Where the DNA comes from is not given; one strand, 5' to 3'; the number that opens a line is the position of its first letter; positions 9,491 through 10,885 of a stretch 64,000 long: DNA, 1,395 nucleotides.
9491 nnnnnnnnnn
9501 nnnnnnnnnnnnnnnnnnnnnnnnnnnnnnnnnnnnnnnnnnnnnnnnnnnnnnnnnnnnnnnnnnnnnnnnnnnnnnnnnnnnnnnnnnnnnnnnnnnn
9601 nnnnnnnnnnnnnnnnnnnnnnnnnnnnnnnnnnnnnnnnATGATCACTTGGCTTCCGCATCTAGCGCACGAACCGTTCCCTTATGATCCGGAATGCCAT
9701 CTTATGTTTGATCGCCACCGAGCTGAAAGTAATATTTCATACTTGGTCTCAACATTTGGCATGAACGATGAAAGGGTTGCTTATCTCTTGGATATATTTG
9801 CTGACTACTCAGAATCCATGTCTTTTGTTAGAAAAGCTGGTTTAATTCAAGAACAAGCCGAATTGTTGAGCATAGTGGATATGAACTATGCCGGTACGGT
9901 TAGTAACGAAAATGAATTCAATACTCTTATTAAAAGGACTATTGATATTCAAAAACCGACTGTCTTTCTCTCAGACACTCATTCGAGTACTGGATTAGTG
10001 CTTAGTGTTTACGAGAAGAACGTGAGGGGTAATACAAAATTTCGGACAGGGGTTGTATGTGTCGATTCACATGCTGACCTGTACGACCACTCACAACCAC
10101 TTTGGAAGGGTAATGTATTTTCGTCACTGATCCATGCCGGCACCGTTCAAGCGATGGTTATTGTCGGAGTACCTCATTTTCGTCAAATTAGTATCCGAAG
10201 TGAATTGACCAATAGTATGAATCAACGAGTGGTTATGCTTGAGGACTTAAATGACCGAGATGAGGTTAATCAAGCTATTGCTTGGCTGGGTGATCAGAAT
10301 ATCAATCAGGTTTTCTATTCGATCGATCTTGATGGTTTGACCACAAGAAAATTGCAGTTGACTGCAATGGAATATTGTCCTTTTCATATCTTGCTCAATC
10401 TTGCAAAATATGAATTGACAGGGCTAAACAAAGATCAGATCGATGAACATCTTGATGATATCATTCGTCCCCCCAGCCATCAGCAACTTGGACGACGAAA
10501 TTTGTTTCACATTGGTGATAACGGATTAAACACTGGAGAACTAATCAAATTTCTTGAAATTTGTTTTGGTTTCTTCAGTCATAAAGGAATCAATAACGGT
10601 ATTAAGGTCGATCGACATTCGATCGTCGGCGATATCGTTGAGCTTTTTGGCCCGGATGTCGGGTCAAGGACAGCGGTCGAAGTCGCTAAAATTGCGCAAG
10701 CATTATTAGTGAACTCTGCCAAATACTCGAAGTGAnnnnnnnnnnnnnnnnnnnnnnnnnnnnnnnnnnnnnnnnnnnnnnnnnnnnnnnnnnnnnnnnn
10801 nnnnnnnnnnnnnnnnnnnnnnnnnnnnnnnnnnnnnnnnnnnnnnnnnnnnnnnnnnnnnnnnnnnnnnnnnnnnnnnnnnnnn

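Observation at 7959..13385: GC-rich (~50% vs ~35%) island encoding a peptide-plus-two-radical-SAM/SPASM biosynthetic cassette with an arginase-fold hydrolase and an alpha-oxoamine synthase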

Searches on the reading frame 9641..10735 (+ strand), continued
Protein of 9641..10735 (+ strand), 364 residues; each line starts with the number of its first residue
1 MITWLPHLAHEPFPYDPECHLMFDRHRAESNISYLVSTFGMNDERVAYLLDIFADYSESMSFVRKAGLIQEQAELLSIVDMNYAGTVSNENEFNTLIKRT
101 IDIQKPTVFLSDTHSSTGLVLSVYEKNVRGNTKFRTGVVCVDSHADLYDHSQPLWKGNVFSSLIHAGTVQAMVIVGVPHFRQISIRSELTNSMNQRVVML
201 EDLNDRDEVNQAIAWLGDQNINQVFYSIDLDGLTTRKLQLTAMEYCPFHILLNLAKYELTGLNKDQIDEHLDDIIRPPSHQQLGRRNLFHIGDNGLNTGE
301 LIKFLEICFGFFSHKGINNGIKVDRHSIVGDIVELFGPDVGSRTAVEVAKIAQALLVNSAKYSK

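Call 77: search_protein_families(library=ncbifam, proteins=[L019:6298-7947:+, L028:5110-6759:+, L028:7857-8960:+, L028:8950-10254:+], max_evalue=0.01)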
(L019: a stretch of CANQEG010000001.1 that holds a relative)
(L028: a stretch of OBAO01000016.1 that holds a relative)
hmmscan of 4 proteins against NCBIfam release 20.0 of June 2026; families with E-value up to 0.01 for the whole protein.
L019:6298-7947:+ (549 aa): 198 families (the best 25 are shown)
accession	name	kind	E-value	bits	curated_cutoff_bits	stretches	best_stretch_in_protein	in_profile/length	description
NF000355.4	ribo_prot_ABC_F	equivalog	3.7e-127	425.2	380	1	1-514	3-496/499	ribosomal protection-like ABC-F family protein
NF050005.1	ABC_ATPase_Uup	equivalog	1.8e-98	330.4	900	1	2-534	5-527/636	ATP-binding cassette ATPase Uup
NF011646.0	PRK15064.1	equivalog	1.7e-96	323.7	762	1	4-538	5-528/530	ABC-F family ATPase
NF008358.0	PRK11147.1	equivalog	4.6e-95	319.2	936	1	2-526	5-519/635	ABC transporter ATP-binding protein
TIGR03719.1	ABC_ABC_ChvD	subfamily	4.8e-91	306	806.75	1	13-538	18-536/552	energy-dependent translational throttle protein EttA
NF008775.0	PRK11819.1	equivalog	8.5e-91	305.2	599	1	13-545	20-545/556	energy-dependent translational throttle protein EttA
NF000170.2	ABCF_Vga_all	exception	6e-86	289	725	3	263-545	205-481/521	Vga family ABC-F type ribosomal protection protein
NF000169.2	ABCF_Sal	exception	3.9e-78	263.4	725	2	118-510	87-494/542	Sal family ABC-F type ribosomal protection protein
NF000514.1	ABCF_OptrA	exception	1.4e-70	238.4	1450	1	15-541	35-555/655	ABC-F type ribosomal protection protein OptrA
NF043038.1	ABCF_CplR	exception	3.5e-70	237.2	780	2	162-544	95-495/544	ABC-F type ribosomal protection protein CplR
NF007921.0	PRK10636.1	equivalog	6.2e-70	236.2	917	1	6-534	7-516/638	ABC transporter ATP-binding protein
NF000168.2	ABCF_Msr_all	exception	1.5e-69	234.9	680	3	281-510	248-471/487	Msr family ABC-F type ribosomal protection protein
NF000171.1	ABCF_producer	exception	5.3e-69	233.1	800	1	14-512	17-529/541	TlrC/CarA/OleB/SrmB family ABC-F type ribosomal protection protein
NF000167.2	ABCF_Lsa_all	exception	3.6e-66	224.1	750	4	332-544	5-212/492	Lsa family ABC-F type ribosomal protection protein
NF000166.1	ABCF_CarA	exception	1.1e-54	185.5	1050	2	17-258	22-267/556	ABC-F type ribosomal protection protein Car(A)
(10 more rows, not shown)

L028:5110-6759:+ (549 aa): 200 families (the best 25 are shown)
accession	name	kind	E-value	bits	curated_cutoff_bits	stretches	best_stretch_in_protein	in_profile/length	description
NF000355.4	ribo_prot_ABC_F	equivalog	3.2e-124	415.5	380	1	2-513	4-494/499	ribosomal protection-like ABC-F family protein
NF050005.1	ABC_ATPase_Uup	equivalog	1.6e-102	343.7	900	1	2-540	5-528/636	ATP-binding cassette ATPase Uup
NF011646.0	PRK15064.1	equivalog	5.4e-100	335.3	762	1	4-519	5-508/530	ABC-F family ATPase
NF008358.0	PRK11147.1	equivalog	4e-99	332.6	936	1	2-527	5-519/635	ABC transporter ATP-binding protein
TIGR03719.1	ABC_ABC_ChvD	subfamily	2.4e-91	307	806.75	1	12-543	17-530/552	energy-dependent translational throttle protein EttA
NF008775.0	PRK11819.1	equivalog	3.1e-90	303.4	599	1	12-529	19-526/556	energy-dependent translational throttle protein EttA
NF000170.2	ABCF_Vga_all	exception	1.7e-79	267.8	725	3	283-543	225-476/521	Vga family ABC-F type ribosomal protection protein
NF000169.2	ABCF_Sal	exception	2.4e-79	267.4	725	2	117-510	86-493/542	Sal family ABC-F type ribosomal protection protein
NF007921.0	PRK10636.1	equivalog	1.6e-76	258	917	1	6-508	7-490/638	ABC transporter ATP-binding protein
NF043038.1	ABCF_CplR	exception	1.1e-74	252.1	780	3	163-543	96-493/544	ABC-F type ribosomal protection protein CplR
NF000171.1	ABCF_producer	exception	4.9e-72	243.1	800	1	12-509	15-525/541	TlrC/CarA/OleB/SrmB family ABC-F type ribosomal protection protein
NF000514.1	ABCF_OptrA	exception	3.9e-70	236.9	1450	1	8-526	28-539/655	ABC-F type ribosomal protection protein OptrA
NF000167.2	ABCF_Lsa_all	exception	1.8e-64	218.6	750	4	288-512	269-486/492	Lsa family ABC-F type ribosomal protection protein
NF000168.2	ABCF_Msr_all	exception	2.8e-63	214.2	680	4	391-511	350-471/487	Msr family ABC-F type ribosomal protection protein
NF000166.1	ABCF_CarA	exception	2e-54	184.7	1050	2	13-249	18-258/556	ABC-F type ribosomal protection protein Car(A)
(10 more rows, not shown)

L028:7857-8960:+ (367 aa): 84 families (the best 25 are shown)
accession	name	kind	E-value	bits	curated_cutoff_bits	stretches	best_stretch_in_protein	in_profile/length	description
NF050035.1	rSAM_WgK_link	exception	4.1e-42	144.5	650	2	11-182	10-178/367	radical SAM/SPASM peptide maturase WgkB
TIGR02109.1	PQQ_syn_pqqE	equivalog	6e-36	124.1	381.35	1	13-344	10-332/358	pyrroloquinoline quinone biosynthesis protein PqqE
TIGR04051.1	rSAM_NirJ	equivalog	1.5e-35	122.8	515.45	2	16-217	8-204/354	heme d1 biosynthesis radical SAM protein NirJ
TIGR04251.1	SCM_rSAM_ScmF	equivalog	3.5e-34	118.7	400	2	10-172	4-167/353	SynChlorMet cassette radical SAM/SPASM protein ScmF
TIGR04250.1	SCM_rSAM_ScmE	equivalog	1.3e-33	116.4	400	1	13-180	6-171/358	SynChlorMet cassette radical SAM/SPASM protein ScmE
TIGR04053.2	TIGR04053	equivalog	1.4e-33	116.6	395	2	16-193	14-191/366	TIGR04053 family radical SAM/SPASM domain-containing protein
NF045574.1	sacti_mat_StsB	exception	8.1e-33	114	625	1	5-330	91-402/466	StsB family radical SAM/SPASM domain sactipeptide maturase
TIGR04545.1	rSAM_ahbD_hemeb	equivalog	1.9e-32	113.1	500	1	16-343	6-336/339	heme b synthase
TIGR03962.1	mycofact_rSAM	equivalog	3.3e-32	112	265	1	14-344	16-333/339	mycofactocin radical SAM maturase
TIGR04347.1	pseudo_SAM_Halo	equivalog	9.8e-32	110.7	525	2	16-175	44-200/390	TIGR04347 family pseudo-SAM/SPASM protein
TIGR04055.1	rSAM_NirJ2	equivalog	7.8e-30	104.5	500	1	12-342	2-322/326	putative heme d1 biosynthesis radical SAM protein NirJ2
TIGR04546.1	rSAM_ahbC_deAc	equivalog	7.1e-29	100.8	650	2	6-176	35-202/390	12,18-didecarboxysiroheme deacetylase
TIGR04054.1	rSAM_NirJ1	equivalog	1.1e-26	93.4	650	2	15-177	41-200/387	putative heme d1 biosynthesis radical SAM protein NirJ1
TIGR03913.1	rad_SAM_trio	equivalog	2.6e-25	88.7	591.75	1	16-329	25-341/477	GDL motif peptide-associated radical SAM/SPASM maturase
TIGR02668.1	moaA_archaeal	equivalog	3e-25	88.8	325.25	1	9-285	9-284/303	GTP 3',8-cyclase MoaA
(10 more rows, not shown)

L028:8950-10254:+ (434 aa): 65 families (the best 25 are shown)
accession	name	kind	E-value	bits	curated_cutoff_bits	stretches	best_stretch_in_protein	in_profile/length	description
NF047865.1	rSAM_PapB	equivalog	5.4e-43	147.5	340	1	84-410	3-326/330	PapB family radical SAM/SPASM ranthipeptide maturase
TIGR04136.1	rSAM_FibroRumin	equivalog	3.1e-36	125.2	400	1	60-424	67-444/458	FibroRumin system radical SAM peptide maturase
TIGR04068.1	rSAM_ocin_clost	equivalog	5.4e-35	121.2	500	1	76-238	76-234/462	Cys-rich peptide radical SAM maturase CcpM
TIGR03974.1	rSAM_six_Cys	equivalog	1.3e-33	116.6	425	1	63-423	77-439/451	thioether cross-link-forming SCIFF peptide maturase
NF041298.1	rSAM_mat_DynA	equivalog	3.9e-33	114.9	450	1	91-421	8-341/356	dynobactin maturation radical SAM/SPASM protein DynA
TIGR03906.1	quino_hemo_SAM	equivalog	3.2e-32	111.8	453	1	78-421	88-435/467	quinohemoprotein amine dehydrogenase maturation protein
TIGR04064.1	rSAM_nif11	equivalog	9.7e-31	107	518.7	2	76-237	70-225/459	nif11-like peptide radical SAM maturase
TIGR03942.1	sulfatase_rSAM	equivalog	1.1e-30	107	349.45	1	91-430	8-354/363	anaerobic sulfatase maturase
NF040492.1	not_ScfB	exception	2.4e-28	99.2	855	1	77-412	86-427/450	ScfB-related radical SAM/SPASM orphan maturase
NF041707.1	rSAM_YhhB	equivalog_domain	1.5e-26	93.2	445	2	89-238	7-154/369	cyclophane-forming radical SAM/SPASM peptide maturase YhhB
TIGR04463.1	rSAM_vs_C_rich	equivalog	2.2e-26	92.6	525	1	80-413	78-407/438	TIGR04463 family radical SAM/SPASM RiPP maturase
TIGR04163.1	rSAM_cobopep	equivalog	4.8e-26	91.5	375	1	64-421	44-407/428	peptide-modifying radical SAM enzyme CbpB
NF035951.1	rSAM_RumMC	equivalog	7.8e-26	90.8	720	1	76-236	104-259/510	RumMC family radical SAM sactipeptide maturase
TIGR03978.1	rSAM_paired_1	equivalog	7.3e-25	87.6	370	1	72-261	70-254/466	His-Xaa-Ser system radical SAM maturase HxsB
NF038107.1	rSAM_NF038107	equivalog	1.1e-23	83.8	600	1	10-412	9-411/444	Cys-every-fifth radical SAM/SPASM peptide maturase CefB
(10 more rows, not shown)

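Call 86: search_protein_families(library=pfam, proteins=[L004:10340-10639:+, L008:10431-10730:+, L014:10406-10705:+, L020:4441-4740:+, L019:10154-10453:+, L028:8959-9258:+, L009:10438-10737:+], max_evalue=10)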
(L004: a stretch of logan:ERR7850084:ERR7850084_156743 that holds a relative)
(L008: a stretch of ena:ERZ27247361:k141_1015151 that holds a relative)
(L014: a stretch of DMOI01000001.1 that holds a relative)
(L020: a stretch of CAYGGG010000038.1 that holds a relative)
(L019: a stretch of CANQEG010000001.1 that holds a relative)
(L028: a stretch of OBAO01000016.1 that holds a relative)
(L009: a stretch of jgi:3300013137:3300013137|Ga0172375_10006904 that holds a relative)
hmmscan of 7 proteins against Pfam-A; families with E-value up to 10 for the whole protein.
L004:10340-10639:+ (100 aa): 0 families

L008:10431-10730:+ (100 aa): 0 families

L014:10406-10705:+ (100 aa): 3 families
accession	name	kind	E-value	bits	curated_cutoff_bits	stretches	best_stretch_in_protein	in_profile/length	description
PF13855.12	LRR_8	-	0.017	15.3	27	1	27-52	16-41/61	Leucine rich repeat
PF12799.13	LRR_4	-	0.064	14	27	1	38-52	3-17/44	Leucine Rich repeats (2 copies)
PF22357.2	AF1548-like_C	-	0.17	12.5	23.9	1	14-59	10-56/56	AF1548-like, C-terminal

L020:4441-4740:+ (100 aa): 3 families
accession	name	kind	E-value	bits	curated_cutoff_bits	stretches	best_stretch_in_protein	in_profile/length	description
PF02201.23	SWIB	-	0.02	15.1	25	1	5-41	26-61/74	SWIB/MDM2 domain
PF04055.27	Radical_SAM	-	0.069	13.8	29.5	1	84-99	2-17/166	Radical SAM superfamily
PF25701.1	RRM_YTH1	-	0.073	13.4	35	1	60-90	13-42/75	YTH1-like RRM domain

L019:10154-10453:+ (100 aa): 1 family
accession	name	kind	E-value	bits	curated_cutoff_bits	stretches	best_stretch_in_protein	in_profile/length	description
PF04055.27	Radical_SAM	-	0.61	10.7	29.5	1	84-99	2-17/166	Radical SAM superfamily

L028:8959-9258:+ (100 aa): 1 family
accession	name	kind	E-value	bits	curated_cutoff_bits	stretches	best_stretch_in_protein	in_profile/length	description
PF04055.27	Radical_SAM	-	2.1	8.9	29.5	1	86-99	2-15/166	Radical SAM superfamily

L009:10438-10737:+ (100 aa): 0 families

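Call 96: search_dna_similar(query=window:9641-10735:+, collection=plasmids, mode=protein, max_evalue=0.00001, max_rows=8)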
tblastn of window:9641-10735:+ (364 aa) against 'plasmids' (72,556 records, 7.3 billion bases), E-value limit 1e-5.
No match.

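Call 99: search_protein_families(library=padloc, proteins=[window:9641-10735:+], max_evalue=0.001)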
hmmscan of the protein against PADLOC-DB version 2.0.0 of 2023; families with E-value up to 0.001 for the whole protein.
window:9641-10735:+ (364 aa): 0 families

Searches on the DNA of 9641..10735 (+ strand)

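Call 79: search_rna_families(sources=[L006], threshold=gathering)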
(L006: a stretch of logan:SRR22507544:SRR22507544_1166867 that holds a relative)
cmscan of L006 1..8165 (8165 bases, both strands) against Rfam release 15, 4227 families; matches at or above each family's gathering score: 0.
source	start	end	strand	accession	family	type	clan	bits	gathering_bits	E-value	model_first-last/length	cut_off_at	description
